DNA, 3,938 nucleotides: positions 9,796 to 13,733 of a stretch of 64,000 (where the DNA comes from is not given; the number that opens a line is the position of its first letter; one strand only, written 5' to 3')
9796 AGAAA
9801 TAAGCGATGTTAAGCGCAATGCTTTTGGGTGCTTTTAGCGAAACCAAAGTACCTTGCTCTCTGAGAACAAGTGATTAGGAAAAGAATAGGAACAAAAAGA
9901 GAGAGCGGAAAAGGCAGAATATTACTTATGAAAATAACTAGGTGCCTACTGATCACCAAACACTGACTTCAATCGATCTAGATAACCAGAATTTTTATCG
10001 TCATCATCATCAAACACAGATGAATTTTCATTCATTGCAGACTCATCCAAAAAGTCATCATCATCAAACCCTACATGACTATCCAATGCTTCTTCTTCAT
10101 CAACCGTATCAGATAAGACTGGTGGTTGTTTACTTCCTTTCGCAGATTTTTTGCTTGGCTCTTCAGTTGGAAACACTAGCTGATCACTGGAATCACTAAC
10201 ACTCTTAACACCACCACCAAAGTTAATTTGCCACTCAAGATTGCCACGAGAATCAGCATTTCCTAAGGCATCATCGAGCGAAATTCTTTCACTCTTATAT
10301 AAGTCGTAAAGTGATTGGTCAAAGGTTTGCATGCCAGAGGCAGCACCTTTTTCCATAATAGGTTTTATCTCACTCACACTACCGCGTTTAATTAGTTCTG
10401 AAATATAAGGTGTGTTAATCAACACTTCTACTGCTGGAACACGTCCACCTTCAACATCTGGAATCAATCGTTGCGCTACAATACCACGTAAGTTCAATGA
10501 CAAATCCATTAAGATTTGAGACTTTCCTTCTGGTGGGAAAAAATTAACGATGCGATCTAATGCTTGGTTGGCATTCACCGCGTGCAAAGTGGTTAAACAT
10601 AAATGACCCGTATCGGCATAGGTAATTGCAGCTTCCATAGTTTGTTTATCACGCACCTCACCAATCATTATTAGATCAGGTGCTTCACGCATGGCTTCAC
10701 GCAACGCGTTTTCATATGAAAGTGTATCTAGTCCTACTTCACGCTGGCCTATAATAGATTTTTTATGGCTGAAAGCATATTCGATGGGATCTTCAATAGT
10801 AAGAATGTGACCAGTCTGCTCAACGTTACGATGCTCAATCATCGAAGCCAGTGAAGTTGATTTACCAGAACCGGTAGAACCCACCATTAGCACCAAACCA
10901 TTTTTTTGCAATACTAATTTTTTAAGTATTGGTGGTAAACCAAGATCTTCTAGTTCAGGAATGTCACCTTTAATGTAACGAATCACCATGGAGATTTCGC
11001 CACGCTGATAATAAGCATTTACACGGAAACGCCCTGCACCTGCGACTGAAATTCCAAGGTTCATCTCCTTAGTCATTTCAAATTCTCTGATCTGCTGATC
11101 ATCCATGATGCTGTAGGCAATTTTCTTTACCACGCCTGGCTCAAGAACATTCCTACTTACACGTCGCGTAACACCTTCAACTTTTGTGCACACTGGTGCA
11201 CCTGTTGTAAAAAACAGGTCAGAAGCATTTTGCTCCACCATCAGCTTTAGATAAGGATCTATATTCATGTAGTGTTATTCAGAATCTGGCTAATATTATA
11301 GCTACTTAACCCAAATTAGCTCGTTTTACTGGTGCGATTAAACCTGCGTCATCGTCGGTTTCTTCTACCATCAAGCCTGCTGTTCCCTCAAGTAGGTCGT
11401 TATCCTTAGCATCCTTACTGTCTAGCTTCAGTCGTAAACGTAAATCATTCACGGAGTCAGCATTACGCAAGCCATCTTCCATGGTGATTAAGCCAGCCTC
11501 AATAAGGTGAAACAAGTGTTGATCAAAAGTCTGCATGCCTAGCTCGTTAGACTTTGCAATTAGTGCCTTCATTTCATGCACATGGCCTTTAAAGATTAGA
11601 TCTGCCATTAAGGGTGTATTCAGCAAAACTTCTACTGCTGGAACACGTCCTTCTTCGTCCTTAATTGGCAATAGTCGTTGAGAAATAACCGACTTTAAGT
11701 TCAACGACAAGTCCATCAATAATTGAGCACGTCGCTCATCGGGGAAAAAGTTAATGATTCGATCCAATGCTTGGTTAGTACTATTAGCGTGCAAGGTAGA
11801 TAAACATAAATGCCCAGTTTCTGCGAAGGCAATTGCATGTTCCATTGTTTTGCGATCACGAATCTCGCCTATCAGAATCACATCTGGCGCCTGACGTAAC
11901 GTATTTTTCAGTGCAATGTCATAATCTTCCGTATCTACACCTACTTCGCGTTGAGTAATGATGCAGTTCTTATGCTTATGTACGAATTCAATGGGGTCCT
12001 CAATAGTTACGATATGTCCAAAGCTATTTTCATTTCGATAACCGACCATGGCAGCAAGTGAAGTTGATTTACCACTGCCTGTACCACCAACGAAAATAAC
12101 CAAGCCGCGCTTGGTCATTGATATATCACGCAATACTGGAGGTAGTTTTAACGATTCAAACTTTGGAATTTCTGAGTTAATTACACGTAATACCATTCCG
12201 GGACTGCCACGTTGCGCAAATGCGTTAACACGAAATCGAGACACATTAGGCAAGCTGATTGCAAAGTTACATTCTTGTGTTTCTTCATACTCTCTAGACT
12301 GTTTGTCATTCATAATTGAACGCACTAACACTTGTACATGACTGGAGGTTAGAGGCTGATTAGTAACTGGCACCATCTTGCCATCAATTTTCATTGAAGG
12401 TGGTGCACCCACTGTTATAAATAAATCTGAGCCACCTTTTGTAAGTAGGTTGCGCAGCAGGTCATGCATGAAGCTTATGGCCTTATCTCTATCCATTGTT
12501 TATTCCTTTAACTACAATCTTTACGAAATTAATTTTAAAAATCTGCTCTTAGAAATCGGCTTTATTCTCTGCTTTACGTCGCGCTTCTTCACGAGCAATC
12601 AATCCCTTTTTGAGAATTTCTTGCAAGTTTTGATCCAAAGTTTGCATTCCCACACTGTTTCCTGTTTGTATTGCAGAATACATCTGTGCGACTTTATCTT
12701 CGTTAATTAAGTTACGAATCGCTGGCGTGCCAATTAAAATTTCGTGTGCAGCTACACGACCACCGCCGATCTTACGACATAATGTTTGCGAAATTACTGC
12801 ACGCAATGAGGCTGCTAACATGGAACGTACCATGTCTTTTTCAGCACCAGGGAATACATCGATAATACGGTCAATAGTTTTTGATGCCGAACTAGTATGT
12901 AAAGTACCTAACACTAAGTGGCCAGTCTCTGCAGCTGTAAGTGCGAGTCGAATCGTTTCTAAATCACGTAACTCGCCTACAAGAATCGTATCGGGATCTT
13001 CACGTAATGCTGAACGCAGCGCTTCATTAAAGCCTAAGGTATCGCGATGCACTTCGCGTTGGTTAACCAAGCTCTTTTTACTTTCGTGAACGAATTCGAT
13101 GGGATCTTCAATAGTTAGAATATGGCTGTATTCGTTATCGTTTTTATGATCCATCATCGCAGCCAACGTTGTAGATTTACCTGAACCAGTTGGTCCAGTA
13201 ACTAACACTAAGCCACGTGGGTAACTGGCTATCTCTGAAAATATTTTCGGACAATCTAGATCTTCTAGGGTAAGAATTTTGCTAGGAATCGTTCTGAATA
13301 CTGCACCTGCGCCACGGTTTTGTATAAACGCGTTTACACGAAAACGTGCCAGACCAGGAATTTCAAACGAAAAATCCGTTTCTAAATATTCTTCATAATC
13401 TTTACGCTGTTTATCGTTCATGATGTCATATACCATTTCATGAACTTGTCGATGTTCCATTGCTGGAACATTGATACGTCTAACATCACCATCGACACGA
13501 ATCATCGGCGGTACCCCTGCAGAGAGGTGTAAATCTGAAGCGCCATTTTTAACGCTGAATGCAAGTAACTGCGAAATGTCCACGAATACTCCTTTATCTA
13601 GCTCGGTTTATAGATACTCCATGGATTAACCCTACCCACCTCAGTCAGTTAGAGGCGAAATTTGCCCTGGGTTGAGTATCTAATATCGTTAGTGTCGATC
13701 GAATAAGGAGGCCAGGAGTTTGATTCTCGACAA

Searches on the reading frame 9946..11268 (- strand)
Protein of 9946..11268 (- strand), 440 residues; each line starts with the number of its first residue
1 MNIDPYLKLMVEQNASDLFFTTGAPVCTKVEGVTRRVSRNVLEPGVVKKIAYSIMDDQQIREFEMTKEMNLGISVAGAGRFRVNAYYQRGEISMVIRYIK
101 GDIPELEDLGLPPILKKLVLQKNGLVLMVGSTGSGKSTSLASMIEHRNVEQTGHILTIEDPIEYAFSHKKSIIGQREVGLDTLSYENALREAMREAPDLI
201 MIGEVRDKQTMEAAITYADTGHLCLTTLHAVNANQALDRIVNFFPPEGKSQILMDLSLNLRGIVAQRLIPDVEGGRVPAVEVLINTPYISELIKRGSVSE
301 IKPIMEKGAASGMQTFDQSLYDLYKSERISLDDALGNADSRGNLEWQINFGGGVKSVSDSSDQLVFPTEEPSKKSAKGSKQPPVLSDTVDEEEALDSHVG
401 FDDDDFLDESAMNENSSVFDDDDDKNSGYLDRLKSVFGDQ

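Call 77: search_protein_families(library=pfam, proteins=[window:9946-11268:-], max_evalue=0.00001)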
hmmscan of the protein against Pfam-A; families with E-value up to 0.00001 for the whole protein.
window:9946-11268:- (440 aa): 1 family
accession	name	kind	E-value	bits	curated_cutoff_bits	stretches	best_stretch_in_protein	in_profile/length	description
PF00437.27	T2SSE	-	6.8e-43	147.2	24.9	1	3-271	12-280/370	Type II/IV secretion system protein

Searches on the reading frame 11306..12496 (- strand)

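Call 77: search_protein_families(library=pfam, proteins=[window:11306-12496:-], max_evalue=0.00001)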
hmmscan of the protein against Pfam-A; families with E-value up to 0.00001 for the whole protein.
window:11306-12496:- (396 aa): 1 family
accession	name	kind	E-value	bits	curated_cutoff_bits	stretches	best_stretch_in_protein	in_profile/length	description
PF00437.27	T2SSE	-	6.6e-43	147.2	24.9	1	6-278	8-280/370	Type II/IV secretion system protein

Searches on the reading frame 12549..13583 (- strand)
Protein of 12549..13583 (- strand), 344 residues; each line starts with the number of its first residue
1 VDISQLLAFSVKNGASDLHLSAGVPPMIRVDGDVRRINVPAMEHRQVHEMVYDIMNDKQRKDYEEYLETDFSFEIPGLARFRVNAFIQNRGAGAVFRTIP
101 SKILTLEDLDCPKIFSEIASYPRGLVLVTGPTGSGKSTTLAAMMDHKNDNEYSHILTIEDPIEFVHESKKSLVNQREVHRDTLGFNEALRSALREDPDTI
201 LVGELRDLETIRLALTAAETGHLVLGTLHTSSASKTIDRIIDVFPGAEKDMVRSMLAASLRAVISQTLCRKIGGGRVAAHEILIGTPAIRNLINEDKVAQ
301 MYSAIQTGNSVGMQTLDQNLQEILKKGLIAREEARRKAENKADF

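Call 77: search_protein_families(library=pfam, proteins=[window:12549-13583:-], max_evalue=0.00001)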
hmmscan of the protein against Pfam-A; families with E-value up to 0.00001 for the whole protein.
window:12549-13583:- (344 aa): 1 family
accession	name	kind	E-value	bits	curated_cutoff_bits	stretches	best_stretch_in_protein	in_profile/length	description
PF00437.27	T2SSE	-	1.5e-50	172.3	24.9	1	5-272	14-281/370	Type II/IV secretion system protein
